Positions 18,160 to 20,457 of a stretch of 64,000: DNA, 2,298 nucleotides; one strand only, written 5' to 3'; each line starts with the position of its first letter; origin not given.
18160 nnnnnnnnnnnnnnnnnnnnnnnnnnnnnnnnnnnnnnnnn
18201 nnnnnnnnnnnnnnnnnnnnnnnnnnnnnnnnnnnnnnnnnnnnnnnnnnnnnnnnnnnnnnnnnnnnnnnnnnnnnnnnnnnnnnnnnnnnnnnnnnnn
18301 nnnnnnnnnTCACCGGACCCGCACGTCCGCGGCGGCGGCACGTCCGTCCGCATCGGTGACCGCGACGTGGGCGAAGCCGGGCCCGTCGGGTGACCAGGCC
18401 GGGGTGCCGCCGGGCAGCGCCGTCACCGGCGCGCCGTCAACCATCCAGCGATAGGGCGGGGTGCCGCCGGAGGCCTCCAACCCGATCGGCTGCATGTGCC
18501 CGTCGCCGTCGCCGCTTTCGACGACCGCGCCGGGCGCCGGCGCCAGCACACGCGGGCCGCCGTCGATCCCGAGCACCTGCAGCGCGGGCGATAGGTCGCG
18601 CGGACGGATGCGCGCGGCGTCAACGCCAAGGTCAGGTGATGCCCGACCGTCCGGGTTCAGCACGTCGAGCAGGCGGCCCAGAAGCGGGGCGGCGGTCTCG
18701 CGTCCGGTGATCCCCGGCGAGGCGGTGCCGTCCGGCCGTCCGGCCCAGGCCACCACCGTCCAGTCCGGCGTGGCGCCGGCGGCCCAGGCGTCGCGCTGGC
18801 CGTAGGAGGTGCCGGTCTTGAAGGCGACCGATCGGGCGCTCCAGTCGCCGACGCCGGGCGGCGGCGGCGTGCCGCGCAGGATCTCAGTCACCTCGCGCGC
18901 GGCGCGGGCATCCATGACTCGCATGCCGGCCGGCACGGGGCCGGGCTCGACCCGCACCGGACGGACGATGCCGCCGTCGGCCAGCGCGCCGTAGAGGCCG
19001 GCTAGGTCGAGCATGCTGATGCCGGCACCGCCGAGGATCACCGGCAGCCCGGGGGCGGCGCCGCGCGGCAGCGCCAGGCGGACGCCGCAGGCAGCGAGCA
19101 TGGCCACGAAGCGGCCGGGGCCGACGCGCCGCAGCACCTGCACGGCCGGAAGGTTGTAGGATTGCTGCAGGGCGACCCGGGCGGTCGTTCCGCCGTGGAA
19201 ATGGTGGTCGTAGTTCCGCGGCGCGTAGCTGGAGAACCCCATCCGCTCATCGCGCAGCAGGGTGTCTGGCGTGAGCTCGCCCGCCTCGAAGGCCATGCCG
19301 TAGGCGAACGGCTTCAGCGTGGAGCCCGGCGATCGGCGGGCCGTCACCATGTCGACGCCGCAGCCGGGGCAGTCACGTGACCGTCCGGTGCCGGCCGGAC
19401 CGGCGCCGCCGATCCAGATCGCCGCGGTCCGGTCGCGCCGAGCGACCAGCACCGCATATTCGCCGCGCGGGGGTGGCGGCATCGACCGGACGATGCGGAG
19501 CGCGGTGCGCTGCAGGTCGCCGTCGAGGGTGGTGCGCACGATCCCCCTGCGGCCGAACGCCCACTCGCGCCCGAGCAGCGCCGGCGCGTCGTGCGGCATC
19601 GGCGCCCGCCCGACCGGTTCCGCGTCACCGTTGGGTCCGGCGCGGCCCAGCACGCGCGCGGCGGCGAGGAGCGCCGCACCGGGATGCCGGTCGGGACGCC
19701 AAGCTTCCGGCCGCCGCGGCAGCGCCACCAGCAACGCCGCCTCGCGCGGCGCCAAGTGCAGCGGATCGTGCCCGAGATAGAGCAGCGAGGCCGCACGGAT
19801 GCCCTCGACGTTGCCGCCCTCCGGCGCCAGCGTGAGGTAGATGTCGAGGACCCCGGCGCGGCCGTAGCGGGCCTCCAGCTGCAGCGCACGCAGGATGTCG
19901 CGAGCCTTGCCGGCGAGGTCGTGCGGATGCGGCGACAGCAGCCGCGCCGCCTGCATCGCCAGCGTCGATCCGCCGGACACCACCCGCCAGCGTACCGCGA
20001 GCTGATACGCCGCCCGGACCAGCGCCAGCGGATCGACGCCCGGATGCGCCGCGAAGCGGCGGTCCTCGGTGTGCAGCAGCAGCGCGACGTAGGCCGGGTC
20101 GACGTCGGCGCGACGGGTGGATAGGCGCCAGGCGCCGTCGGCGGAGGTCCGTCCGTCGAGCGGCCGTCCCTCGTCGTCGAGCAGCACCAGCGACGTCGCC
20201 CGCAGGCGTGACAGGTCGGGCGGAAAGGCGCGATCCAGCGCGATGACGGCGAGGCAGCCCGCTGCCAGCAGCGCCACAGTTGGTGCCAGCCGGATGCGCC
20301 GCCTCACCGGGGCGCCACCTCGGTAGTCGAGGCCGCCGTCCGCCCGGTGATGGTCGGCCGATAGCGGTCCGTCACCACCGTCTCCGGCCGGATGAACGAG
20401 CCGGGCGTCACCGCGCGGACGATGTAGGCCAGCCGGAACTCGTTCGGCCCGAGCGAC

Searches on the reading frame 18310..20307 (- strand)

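Call 7: search_protein_families(library=pfam, proteins=[window:18310-20307:-], max_evalue=0.001)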
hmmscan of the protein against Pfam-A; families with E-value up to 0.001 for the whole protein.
window:18310-20307:- (665 aa): 3 families
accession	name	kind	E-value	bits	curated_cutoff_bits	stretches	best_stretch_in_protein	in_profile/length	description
PF00912.28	Transgly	-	3.5e-36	124.7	27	1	60-221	13-175/178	Transglycosylase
PF00905.27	Transpeptidase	-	1.6e-16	60.8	22.1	1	319-504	34-245/299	Penicillin binding protein transpeptidase domain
PF06832.18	BiPBP_C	-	2e-15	56.9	26.8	1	583-663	10-89/90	Penicillin-Binding Protein C-terminus Family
